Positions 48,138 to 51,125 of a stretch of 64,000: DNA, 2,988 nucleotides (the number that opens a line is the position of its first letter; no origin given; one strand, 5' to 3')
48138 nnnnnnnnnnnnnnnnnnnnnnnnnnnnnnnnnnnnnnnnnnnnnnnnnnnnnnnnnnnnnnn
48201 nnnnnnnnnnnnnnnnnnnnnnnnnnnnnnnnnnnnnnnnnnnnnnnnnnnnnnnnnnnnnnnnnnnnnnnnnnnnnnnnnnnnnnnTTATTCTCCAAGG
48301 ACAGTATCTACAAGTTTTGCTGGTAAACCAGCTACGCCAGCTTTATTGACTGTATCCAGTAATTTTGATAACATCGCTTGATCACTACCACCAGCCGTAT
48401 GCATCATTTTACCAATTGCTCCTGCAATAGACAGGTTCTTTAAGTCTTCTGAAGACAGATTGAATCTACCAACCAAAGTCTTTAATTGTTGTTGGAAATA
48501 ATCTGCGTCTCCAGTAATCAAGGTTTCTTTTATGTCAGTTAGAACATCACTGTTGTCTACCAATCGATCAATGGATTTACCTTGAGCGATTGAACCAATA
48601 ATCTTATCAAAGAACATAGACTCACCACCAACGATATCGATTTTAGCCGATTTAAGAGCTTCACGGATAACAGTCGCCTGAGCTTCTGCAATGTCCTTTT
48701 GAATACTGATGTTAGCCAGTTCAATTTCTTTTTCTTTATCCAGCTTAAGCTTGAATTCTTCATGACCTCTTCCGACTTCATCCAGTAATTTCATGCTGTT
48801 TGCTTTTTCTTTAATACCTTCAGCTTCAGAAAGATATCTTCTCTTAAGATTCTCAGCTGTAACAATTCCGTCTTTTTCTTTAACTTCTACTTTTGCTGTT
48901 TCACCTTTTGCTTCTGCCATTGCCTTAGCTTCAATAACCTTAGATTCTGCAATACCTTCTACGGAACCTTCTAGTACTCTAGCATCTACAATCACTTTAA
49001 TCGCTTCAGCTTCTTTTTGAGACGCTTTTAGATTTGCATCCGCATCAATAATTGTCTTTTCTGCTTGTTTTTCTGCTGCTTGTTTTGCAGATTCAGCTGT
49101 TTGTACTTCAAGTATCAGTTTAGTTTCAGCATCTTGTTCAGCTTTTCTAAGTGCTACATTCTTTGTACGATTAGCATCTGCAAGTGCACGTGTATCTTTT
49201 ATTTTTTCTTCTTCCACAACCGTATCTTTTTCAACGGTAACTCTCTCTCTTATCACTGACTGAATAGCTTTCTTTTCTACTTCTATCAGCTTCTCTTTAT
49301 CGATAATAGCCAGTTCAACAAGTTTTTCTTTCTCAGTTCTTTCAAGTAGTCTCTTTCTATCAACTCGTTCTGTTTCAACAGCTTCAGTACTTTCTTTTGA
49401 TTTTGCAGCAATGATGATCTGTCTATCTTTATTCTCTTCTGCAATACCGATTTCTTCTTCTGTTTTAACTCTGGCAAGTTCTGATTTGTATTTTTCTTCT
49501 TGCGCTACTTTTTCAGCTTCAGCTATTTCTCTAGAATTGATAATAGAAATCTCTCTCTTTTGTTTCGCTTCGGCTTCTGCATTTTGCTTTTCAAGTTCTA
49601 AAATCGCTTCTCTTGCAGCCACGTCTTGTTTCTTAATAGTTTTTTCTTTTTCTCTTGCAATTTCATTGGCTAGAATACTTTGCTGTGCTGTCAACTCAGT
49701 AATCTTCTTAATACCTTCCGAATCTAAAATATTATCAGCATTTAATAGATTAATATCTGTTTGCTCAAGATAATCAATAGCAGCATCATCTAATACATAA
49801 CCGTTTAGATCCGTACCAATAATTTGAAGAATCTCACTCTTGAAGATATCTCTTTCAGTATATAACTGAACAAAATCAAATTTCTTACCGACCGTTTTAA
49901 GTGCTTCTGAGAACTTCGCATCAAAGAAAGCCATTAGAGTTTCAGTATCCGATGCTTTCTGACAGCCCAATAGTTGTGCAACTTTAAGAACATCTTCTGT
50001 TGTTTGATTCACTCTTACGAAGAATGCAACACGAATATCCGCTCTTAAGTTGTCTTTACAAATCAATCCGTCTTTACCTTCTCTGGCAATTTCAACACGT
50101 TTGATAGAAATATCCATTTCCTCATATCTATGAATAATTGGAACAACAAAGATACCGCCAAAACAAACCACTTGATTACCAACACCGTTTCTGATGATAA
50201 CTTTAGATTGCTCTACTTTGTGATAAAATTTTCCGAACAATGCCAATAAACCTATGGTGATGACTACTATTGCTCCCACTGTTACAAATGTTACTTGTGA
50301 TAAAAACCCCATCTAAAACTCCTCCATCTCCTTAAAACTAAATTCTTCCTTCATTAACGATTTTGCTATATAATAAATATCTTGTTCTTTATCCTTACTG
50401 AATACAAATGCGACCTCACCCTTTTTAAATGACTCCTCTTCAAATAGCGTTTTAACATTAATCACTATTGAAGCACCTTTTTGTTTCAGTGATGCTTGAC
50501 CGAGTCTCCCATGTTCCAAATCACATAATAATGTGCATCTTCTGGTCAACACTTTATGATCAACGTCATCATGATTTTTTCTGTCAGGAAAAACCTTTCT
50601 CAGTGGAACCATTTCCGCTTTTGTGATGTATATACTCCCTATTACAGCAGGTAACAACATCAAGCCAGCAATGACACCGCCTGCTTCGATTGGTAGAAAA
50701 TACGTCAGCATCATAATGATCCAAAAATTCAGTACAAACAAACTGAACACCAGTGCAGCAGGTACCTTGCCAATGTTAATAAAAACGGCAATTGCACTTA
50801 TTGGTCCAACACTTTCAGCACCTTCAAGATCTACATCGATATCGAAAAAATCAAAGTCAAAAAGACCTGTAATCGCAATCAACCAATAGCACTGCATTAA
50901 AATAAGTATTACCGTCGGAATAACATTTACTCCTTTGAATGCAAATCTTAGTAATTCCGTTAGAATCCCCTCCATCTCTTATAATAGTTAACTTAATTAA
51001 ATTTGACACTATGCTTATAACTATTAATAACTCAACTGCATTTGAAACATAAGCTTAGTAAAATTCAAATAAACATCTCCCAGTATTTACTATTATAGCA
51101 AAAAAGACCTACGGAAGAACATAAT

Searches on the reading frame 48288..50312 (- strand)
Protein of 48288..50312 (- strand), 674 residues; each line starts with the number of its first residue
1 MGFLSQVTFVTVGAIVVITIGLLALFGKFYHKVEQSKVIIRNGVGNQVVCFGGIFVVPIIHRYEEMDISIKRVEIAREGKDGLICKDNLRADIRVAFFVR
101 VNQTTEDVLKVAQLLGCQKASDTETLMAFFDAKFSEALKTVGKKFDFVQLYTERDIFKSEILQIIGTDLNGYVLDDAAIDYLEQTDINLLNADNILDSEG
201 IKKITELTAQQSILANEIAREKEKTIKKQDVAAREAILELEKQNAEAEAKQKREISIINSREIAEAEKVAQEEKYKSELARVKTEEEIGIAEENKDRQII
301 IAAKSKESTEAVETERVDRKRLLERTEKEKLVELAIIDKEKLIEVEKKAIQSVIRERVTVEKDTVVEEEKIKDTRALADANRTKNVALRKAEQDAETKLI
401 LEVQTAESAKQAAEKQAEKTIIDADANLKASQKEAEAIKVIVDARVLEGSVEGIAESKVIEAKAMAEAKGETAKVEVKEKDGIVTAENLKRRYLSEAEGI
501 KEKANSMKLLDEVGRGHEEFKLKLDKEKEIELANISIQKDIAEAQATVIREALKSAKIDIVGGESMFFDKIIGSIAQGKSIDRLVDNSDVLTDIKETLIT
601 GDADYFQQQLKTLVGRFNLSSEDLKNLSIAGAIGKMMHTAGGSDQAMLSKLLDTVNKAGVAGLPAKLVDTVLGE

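Call 3: search_protein_families(library=pfam, proteins=[window:48288-50312:-], max_evalue=0.01)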
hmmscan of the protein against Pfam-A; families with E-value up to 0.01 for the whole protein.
window:48288-50312:- (674 aa): 1 family
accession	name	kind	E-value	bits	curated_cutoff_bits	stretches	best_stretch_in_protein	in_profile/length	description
PF01145.31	Band_7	-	1.1e-06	29.2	23.6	1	38-173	10-134/176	SPFH domain / Band 7 family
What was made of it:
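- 48288..50312 (-): Gene 2: a 674-aa flotillin with an N-terminal TM segment, an SPFH/Band_7 domain, an E/A/K-rich coiled coil and a conserved C-terminal flotillin-type region. It belongs to the ATPase-linked flotillin subfamily. Band_7 scores 29.2 bits against a cut-off of 23.6 (call 3).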

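Call 4: search_protein_families(library=ncbifam, proteins=[window:48288-50312:-], max_evalue=0.01)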
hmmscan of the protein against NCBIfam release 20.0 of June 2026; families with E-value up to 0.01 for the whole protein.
window:48288-50312:- (674 aa): 0 families

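Call 5: search_protein_families(library=padloc, proteins=[window:48288-50312:-], max_evalue=0.01)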
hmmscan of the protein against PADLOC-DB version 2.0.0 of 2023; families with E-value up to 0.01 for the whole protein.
window:48288-50312:- (674 aa): 0 families

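Call 17: search_solved_structures(query=window:48288-50312:-, max_evalue=0.1)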
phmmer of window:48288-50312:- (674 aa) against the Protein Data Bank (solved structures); distinct sequences matched with E-value up to 0.1: 0.
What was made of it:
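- Tried and rejected: The flotillin found nothing (call 17).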

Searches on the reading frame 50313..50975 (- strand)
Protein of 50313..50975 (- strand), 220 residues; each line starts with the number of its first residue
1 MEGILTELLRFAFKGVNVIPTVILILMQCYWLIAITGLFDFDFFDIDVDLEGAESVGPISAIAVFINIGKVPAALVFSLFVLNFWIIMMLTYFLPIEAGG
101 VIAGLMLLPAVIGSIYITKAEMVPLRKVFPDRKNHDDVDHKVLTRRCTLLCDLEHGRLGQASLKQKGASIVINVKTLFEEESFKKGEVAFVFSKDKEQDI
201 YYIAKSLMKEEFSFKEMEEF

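Call 3: search_protein_families(library=pfam, proteins=[window:50313-50975:-], max_evalue=0.01)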
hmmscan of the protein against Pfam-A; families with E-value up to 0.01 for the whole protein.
window:50313-50975:- (220 aa): 0 families

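Call 4: search_protein_families(library=ncbifam, proteins=[window:50313-50975:-], max_evalue=0.01)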
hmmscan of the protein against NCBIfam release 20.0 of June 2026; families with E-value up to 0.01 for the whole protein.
window:50313-50975:- (220 aa): 0 families

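Call 5: search_protein_families(library=padloc, proteins=[window:50313-50975:-], max_evalue=0.01)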
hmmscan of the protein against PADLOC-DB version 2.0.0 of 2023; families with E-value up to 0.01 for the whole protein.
window:50313-50975:- (220 aa): 0 families

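Call 18: search_protein_families(library=pfam, proteins=[window:50313-50975:-], max_evalue=10)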
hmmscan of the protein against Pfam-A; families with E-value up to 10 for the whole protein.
window:50313-50975:- (220 aa): 1 family
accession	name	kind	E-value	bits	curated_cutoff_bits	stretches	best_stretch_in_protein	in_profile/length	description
PF21001.2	YqiJ_N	-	0.34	11.5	23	1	23-90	13-85/116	Inner membrane protein YqiJ, N-terminal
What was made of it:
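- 50313..50975 (-): Gene 1: a 220-aa YqiJ/YuaF-type (NfeD-like) membrane protein with about 3 TM segments and a C-terminal soluble domain. On its own it has only a sub-threshold YqiJ_N hit (call 18).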

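Call 92: search_protein_families(library=pfam, alignment_id=A4, max_evalue=0.01)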
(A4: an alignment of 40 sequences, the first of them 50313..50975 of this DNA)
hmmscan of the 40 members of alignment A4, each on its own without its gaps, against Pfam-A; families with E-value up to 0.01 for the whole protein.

A. member 1, window:50313-50975:- (220 aa): 0 families

B. families by the number of members that match (of 40 scanned): 4 families
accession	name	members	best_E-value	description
PF21001.2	YqiJ_N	13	1.1e-15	Inner membrane protein YqiJ, N-terminal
PF01957.25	NfeD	2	0.0024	NfeD-like C-terminal, partner-binding domain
PF07290.17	YqiJ_OB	1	1.7e-14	Inner membrane protein YqiJ, OB-fold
PF00335.26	Tetraspanin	1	0.0022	Tetraspanin family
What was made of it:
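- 50313..50975 (-): 13 of the 40 sequences scanned (the 39 plus E. coli YqiJ itself) hit Pfam YqiJ_N (call 92).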
